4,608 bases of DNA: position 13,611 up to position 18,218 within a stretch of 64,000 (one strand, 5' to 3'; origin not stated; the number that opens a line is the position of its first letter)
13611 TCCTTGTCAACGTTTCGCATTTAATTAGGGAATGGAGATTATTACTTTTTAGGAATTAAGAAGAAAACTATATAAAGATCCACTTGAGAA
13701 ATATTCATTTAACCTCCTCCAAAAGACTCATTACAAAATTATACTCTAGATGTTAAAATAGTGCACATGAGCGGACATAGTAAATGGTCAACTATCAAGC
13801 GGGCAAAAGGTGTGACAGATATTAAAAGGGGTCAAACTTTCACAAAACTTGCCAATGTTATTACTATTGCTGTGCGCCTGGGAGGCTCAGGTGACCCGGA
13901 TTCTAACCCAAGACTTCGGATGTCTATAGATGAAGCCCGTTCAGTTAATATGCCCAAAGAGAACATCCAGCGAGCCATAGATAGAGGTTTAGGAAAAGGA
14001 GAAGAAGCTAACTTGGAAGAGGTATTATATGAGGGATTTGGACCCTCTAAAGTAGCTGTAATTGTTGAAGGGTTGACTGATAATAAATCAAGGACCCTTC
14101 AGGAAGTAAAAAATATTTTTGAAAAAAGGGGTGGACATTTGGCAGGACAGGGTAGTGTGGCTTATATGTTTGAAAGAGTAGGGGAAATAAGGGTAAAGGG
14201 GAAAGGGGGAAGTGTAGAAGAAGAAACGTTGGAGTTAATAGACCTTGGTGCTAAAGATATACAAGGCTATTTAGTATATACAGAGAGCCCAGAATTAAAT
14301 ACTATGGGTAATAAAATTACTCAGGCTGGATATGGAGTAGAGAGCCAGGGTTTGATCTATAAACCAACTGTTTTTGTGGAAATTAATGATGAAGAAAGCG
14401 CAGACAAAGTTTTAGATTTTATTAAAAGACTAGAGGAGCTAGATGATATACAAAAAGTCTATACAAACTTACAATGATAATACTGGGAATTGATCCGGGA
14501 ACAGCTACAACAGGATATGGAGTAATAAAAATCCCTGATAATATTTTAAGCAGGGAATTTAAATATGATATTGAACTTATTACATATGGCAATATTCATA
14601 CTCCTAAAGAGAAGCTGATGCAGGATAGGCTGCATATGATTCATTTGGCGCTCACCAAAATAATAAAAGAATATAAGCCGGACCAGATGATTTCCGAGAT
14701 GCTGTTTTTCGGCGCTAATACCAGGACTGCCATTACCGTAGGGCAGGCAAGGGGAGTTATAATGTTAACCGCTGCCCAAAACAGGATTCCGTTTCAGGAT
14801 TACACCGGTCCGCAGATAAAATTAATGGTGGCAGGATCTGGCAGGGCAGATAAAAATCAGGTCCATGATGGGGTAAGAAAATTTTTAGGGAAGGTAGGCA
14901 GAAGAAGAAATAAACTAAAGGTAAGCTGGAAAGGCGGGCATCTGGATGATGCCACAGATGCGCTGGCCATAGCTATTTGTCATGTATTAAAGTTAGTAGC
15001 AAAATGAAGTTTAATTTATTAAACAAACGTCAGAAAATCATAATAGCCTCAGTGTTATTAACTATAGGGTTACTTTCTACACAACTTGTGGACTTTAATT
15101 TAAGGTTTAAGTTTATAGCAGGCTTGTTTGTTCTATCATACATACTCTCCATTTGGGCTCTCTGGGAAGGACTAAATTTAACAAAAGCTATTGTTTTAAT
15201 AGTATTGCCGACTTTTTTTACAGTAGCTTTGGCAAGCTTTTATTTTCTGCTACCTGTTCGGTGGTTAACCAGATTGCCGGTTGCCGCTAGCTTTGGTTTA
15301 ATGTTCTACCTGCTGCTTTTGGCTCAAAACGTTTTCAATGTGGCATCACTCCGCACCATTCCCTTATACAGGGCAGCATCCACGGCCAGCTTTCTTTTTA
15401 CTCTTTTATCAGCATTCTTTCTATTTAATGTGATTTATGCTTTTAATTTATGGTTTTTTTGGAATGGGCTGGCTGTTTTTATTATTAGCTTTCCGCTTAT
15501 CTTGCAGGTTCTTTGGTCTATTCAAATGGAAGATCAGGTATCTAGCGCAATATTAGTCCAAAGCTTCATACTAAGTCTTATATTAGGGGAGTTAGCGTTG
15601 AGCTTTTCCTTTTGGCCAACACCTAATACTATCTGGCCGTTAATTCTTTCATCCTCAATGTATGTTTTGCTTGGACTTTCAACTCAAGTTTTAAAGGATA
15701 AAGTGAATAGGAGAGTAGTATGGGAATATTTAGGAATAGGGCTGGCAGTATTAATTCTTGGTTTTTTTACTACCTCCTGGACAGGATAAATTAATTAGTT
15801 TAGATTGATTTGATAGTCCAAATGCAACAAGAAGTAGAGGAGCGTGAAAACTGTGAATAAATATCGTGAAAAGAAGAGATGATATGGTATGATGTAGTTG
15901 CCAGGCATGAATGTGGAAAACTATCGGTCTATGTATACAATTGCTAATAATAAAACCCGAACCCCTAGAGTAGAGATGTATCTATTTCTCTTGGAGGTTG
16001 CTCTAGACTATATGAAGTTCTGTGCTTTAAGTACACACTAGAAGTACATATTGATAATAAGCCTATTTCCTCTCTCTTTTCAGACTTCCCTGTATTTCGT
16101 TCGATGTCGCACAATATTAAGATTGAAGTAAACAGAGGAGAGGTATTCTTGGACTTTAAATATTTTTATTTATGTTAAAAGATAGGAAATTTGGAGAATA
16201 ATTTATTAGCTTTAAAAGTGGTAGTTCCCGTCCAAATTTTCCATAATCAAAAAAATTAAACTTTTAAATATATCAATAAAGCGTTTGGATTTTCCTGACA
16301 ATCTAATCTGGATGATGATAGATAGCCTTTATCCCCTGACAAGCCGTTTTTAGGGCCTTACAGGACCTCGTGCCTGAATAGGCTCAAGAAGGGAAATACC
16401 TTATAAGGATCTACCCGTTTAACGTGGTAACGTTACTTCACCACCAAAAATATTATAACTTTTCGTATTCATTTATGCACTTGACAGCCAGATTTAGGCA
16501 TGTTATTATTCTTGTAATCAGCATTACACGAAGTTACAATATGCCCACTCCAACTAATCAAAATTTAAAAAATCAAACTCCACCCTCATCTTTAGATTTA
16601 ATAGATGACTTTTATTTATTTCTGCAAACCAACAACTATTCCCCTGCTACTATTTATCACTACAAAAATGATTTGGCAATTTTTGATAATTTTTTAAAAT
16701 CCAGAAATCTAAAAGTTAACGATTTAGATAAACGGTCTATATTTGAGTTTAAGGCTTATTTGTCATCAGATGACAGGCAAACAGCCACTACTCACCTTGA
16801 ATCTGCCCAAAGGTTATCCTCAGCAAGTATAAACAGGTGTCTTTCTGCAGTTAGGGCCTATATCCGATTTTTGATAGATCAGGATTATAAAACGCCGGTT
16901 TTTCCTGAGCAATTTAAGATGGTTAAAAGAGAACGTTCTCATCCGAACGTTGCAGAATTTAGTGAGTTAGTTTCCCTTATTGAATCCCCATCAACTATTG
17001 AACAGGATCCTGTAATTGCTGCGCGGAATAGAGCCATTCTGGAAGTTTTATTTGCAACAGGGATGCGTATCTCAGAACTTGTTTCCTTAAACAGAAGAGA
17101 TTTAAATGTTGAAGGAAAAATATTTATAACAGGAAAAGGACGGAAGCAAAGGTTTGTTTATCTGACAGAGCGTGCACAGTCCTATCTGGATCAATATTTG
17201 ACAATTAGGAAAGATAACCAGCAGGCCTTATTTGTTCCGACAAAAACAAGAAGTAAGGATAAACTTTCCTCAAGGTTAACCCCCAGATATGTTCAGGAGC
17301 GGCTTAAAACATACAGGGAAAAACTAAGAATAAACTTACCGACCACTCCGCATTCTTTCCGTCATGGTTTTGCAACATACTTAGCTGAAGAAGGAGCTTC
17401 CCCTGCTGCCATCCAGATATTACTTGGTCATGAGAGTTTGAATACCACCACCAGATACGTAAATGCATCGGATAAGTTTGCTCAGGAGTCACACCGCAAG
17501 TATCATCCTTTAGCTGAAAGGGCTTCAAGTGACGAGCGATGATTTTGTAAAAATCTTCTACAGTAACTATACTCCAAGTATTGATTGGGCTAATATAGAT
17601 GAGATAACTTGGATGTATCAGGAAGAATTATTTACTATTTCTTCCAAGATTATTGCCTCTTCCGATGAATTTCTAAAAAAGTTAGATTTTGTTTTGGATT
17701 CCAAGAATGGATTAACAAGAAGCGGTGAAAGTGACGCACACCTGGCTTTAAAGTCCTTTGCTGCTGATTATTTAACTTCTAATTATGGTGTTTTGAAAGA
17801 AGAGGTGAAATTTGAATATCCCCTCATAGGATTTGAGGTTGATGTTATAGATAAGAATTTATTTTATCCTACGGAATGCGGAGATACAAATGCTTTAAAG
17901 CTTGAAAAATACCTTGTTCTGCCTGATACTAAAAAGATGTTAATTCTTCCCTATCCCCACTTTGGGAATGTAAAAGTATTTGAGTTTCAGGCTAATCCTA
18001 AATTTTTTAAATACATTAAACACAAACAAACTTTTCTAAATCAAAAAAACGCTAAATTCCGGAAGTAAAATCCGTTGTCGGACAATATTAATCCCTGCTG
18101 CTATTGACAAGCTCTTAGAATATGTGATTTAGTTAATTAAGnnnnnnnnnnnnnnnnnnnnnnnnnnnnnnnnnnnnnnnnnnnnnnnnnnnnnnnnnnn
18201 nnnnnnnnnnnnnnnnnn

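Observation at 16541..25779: Recombinase-bracketed surface-protein island with a cohesin-dockerin pair in a non-cellulolytic, reduced-genome bacterium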

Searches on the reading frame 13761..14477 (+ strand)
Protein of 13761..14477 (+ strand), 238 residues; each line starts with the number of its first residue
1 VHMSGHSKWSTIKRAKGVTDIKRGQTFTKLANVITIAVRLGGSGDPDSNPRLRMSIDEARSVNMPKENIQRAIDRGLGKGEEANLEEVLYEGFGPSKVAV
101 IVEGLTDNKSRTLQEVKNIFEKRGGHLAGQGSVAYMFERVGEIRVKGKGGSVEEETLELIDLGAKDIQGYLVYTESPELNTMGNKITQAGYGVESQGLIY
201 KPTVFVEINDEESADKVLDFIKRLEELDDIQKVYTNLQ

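Call 90: search_protein_families(library=pfam, proteins=[window:13761-14477:+], max_evalue=0.001)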
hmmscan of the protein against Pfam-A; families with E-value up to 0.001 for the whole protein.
window:13761-14477:+ (238 aa): 2 families
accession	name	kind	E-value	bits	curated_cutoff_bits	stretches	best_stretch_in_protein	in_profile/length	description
PF01709.26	Transcrip_reg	-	1.6e-45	155.1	27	1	85-237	1-160/160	TACO1/YebC second and third domain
PF20772.2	TACO1_YebC_N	-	3.1e-28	98.5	36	1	7-79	1-73/73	TACO1/YebC protein N-terminal domain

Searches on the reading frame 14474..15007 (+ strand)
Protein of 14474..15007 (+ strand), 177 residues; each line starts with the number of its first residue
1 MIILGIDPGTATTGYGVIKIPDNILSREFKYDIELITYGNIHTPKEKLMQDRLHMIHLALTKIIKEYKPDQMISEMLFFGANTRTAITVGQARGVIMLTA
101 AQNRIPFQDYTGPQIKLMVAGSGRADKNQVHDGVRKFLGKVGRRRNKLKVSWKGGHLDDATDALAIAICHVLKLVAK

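Call 90: search_protein_families(library=pfam, proteins=[window:14474-15007:+], max_evalue=0.001)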
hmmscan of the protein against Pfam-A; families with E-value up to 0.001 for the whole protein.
window:14474-15007:+ (177 aa): 1 family
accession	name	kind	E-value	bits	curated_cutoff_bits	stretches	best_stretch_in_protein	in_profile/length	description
PF02075.23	RuvC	-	5.7e-35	120.8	22.2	1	3-170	1-148/148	Crossover junction endodeoxyribonuclease RuvC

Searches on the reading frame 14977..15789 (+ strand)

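Call 3: search_protein_families(library=pfam, proteins=[window:14977-15789:+], max_evalue=1)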
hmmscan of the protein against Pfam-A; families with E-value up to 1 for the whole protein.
window:14977-15789:+ (270 aa): 1 family
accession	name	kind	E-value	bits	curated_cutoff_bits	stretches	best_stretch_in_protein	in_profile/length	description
PF18900.5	DUF5656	-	1.4e-09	38.1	23.3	1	67-258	51-236/242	Protein of unknown function (DUF5656)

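Call 4: search_protein_families(library=ncbifam, proteins=[window:14977-15789:+], max_evalue=1)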
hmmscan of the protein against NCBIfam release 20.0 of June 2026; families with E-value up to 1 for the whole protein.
window:14977-15789:+ (270 aa): 0 families

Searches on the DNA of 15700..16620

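Call 13: search_rna_families(source=window, start=15700, end=16620, threshold=evalue, max_evalue=1)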
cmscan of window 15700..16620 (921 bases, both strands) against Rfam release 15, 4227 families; matches with E-value up to 1: 1.
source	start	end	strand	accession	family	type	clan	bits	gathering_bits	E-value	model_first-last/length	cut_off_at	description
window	16179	16231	+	RF02427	SpF10_sRNA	Gene; sRNA;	-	19.2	60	0.99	1-57/57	no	Streptococcus sRNA SpF10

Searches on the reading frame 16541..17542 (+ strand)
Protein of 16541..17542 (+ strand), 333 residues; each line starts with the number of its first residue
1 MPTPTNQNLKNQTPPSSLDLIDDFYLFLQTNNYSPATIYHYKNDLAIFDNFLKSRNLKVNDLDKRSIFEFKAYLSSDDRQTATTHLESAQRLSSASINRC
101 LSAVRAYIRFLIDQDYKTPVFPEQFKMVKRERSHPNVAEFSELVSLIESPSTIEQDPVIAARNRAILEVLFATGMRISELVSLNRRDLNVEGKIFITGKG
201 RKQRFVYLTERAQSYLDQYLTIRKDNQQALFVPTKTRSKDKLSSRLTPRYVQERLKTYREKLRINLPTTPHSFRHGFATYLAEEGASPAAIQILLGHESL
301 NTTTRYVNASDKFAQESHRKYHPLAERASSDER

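Call 3: search_protein_families(library=pfam, proteins=[window:16541-17542:+], max_evalue=1)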
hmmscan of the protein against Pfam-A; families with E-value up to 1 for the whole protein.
window:16541-17542:+ (333 aa): 5 families
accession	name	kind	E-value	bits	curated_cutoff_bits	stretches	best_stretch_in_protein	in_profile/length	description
PF00589.27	Phage_integrase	-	7.9e-35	120.6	27.1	1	145-311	10-170/172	Phage integrase family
PF02899.23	Phage_int_SAM_1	-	7.3e-11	42.6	22.3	1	21-114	1-82/83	Phage integrase, N-terminal SAM-like domain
PF13102.12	Phage_int_SAM_5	-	1.1e-08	35.7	22.3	1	30-117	15-88/98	Phage integrase SAM-like domain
PF13495.12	Phage_int_SAM_4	-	4.9e-06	27.3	27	1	20-117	1-84/85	Phage integrase, N-terminal SAM-like domain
PF11917.13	DUF3435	-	0.00093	18.7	25.8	1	243-320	170-250/418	Protein of unknown function (DUF3435)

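Call 4: search_protein_families(library=ncbifam, proteins=[window:16541-17542:+], max_evalue=1)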
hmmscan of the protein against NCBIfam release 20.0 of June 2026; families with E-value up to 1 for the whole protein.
window:16541-17542:+ (333 aa): 13 families
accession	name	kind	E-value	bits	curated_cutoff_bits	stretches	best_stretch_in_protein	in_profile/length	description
TIGR02224.1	recomb_XerC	equivalog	8e-61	206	335.15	1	23-326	2-294/295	tyrosine recombinase XerC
TIGR02225.1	recomb_XerD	equivalog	7e-56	189.7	329.6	1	23-325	2-290/290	site-specific tyrosine recombinase XerD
NF040815.2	recomb_XerA_Arch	equivalog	3.7e-52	177.5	220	1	23-314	2-259/263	site-specific tyrosine recombinase/integron integrase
NF001399.0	PRK00283.1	subfamily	6.5e-52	176.6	279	1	21-325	9-299/300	tyrosine recombinase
NF002331.0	PRK01287.1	subfamily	2.1e-33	115.8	371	1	16-329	25-331/365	site-specific tyrosine recombinase XerC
NF003462.0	PRK05084.1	equivalog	3.7e-31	108.2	267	2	161-318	195-353/360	tyrosine recombinase XerS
TIGR02249.1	integrase_gron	subfamily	2.7e-20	72.9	265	2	234-309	220-300/315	integron integrase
NF011946.0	PRK15417.1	equivalog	5.4e-12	45.5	435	2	251-307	257-313/337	integron integrase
NF007371.0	PRK09871.1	subfamily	6.8e-09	35.5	222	1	160-314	25-180/198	tyrosine-type DNA invertase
NF040693.1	recomb_GmtY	equivalog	4.3e-08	32.8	340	1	267-313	390-436/441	gamma-mobile-trio recombinase GmtY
NF007370.0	PRK09870.1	subfamily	2.7e-07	30.4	221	1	141-308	16-178/200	tyrosine-type DNA invertase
NF041502.1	integrase_1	equivalog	6.9e-06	25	350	1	249-315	300-366/484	site-specific integrase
NF002685.0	PRK02436.1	equivalog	0.00011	22.1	178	1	49-306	6-243/245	site-specific tyrosine recombinase XerD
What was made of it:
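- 16541..17542 (+): Xer1, a tyrosine recombinase found in only some Daviesbacteria. Pfam and NCBIfam hits (calls 3, 4).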

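Call 56: search_protein_families(library=phrogs, proteins=[window:16541-17542:+], max_evalue=0.01)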
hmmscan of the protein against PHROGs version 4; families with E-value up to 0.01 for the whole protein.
window:16541-17542:+ (333 aa): 7 families
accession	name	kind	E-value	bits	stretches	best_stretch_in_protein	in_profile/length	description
phrog_1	-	integration and excision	5.4e-47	162.4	1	19-326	168-452/611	integrase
phrog_216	-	integration and excision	4.7e-34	118.9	1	152-319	70-234/301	integrase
phrog_5127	-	integration and excision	1.1e-10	42.5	1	41-322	97-346/355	integrase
phrog_7685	-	integration and excision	4.2e-08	34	1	204-315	129-229/240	integrase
phrog_9208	-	integration and excision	2.1e-05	25.5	1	223-311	144-231/241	integrase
phrog_7269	-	integration and excision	6.4e-05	23.8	1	252-311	14-71/89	integrase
phrog_23271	-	unknown function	0.00061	20.7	1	266-314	7-55/67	-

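Call 57: search_protein_families(library=padloc, proteins=[window:16541-17542:+], max_evalue=0.01)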
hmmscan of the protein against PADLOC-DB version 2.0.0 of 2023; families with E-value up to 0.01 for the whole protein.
window:16541-17542:+ (333 aa): 0 families

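Call 83: find_related_loci(query=window:16541-17542:+, collection=viral_contigs, flank=5000)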
Query window:16541-17542:+ (333 aa) in viral_contigs; peptide patterns used: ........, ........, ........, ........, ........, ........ (x = any residue, [..] = any of these).
4 stretches matched a pattern, but none encodes a relative of the query by tblastn (E <= 1e-3).

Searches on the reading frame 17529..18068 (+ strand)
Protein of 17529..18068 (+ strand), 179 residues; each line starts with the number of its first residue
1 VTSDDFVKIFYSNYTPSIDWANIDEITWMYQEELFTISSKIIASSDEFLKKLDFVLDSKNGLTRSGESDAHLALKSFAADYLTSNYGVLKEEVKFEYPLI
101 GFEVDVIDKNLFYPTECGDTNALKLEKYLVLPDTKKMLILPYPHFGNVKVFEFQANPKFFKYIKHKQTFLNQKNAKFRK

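Call 3: search_protein_families(library=pfam, proteins=[window:17529-18068:+], max_evalue=1)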
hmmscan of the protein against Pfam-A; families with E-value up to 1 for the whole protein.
window:17529-18068:+ (179 aa): 0 families

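Call 4: search_protein_families(library=ncbifam, proteins=[window:17529-18068:+], max_evalue=1)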
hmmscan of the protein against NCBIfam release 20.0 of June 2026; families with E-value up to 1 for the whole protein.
window:17529-18068:+ (179 aa): 0 families

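Call 56: search_protein_families(library=phrogs, proteins=[window:17529-18068:+], max_evalue=0.01)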
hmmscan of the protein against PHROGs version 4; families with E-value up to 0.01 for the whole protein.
window:17529-18068:+ (179 aa): 0 families

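Call 57: search_protein_families(library=padloc, proteins=[window:17529-18068:+], max_evalue=0.01)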
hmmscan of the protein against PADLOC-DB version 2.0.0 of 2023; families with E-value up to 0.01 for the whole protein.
window:17529-18068:+ (179 aa): 0 families

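Call 58: search_solved_structures(query=window:17529-18068:+, max_evalue=1)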
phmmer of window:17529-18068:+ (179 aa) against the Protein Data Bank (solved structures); distinct sequences matched with E-value up to 1: 2.
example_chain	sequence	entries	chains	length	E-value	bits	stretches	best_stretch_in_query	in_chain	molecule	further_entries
4fib_A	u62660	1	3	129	0.86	12.7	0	10-87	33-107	Uncharacterized protein ydhK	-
2ky9_A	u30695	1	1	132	0.92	12.6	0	10-87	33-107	Uncharacterized protein ydhK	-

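Call 82: find_related_loci(query=window:17529-18068:+, collection=viral_contigs, flank=5000)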
Query window:17529-18068:+ (179 aa) in viral_contigs; peptide patterns used: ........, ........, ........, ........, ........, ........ (x = any residue, [..] = any of these).
1 stretches matched a pattern, but none encodes a relative of the query by tblastn (E <= 1e-3).
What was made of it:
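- No close viral relatives of Xer1 or ORF179 were found (calls 82, 83).
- Tried and rejected: Viral contigs: no close relative of Xer1 or ORF179 (calls 82, 83).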

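Call 84: find_homologous_proteins(query=window:17529-18068:+)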
Query window:17529-18068:+ (179 aa): 112 proteins with E <= 0.001 among 135 candidates.
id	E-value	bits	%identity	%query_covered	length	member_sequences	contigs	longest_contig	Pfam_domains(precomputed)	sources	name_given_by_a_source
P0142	1.2e-114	398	100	100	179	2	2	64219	-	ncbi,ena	-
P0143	5.8e-99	347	88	100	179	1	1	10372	-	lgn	-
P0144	4.3e-97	341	84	100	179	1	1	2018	-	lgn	-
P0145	1.6e-91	323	82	99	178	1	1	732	-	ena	-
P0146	1.7e-89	316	78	99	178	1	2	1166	-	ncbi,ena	-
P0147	2.1e-89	316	78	99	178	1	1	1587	-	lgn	-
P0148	4.3e-88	312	75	99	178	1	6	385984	-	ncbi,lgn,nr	ncbi:hypothetical protein HY383_03500 [Candidatus Daviesbacteria bacterium]|nr:hypothetical protein 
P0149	7.6e-88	311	78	99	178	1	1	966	-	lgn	-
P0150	1.2e-87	310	76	99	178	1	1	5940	-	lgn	-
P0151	1.5e-86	307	75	100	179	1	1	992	-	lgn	-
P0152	3.5e-86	305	74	99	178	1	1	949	-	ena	-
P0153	6.5e-86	305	75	99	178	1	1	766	-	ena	-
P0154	1.6e-85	303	75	99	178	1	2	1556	-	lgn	-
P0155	4.6e-85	302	76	99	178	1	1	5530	-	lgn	-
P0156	4.8e-85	302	75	99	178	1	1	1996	-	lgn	-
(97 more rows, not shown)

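Call 86: search_solved_structures(query=A7, max_evalue=10, show_alignments=2)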
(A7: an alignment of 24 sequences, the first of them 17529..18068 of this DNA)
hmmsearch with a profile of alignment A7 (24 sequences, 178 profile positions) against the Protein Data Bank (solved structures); distinct sequences matched with E-value up to 10: 2.
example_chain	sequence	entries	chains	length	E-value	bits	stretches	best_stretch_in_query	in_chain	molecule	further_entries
8pq8_A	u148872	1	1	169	0.26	14.3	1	28-100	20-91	Topoisomerase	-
2v79_A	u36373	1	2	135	0.5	13.4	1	107-133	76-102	DNA REPLICATION PROTEIN DNAD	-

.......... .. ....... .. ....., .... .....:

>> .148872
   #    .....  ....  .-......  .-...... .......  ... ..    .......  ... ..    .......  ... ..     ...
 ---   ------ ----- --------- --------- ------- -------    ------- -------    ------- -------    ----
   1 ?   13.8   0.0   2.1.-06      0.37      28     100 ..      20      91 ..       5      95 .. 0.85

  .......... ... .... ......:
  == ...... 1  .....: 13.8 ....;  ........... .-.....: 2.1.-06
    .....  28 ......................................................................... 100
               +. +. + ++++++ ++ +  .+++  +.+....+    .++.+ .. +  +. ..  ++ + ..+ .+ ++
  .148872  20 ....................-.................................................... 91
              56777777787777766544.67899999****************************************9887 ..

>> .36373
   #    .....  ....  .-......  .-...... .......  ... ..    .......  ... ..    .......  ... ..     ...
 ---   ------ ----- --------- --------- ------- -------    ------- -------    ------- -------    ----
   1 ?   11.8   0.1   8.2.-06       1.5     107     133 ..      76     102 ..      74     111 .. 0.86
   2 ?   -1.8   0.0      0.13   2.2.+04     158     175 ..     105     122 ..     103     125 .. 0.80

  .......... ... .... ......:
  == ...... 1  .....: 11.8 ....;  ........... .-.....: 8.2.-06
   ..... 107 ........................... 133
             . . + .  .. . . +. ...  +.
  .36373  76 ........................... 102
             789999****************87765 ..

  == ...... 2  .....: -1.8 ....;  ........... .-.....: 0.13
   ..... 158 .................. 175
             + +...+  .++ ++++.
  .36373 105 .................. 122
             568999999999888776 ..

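Call 87: search_protein_families(library=pfam, alignment_id=A7, max_evalue=1)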
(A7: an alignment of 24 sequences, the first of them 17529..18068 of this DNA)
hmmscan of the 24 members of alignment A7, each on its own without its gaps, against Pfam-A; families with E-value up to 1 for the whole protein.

A. member 1, window:17529-18068:+ (179 aa): 0 families

B. families by the number of members that match (of 24 scanned): 3 families
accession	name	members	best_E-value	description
PF02207.25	zf-UBR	1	0.061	Putative zinc finger in N-recognin (UBR box)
PF13981.11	SopA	1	0.092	SopA-like central domain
PF01071.24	GARS_A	1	0.2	Phosphoribosylglycinamide synthetase, ATP-grasp (A) domain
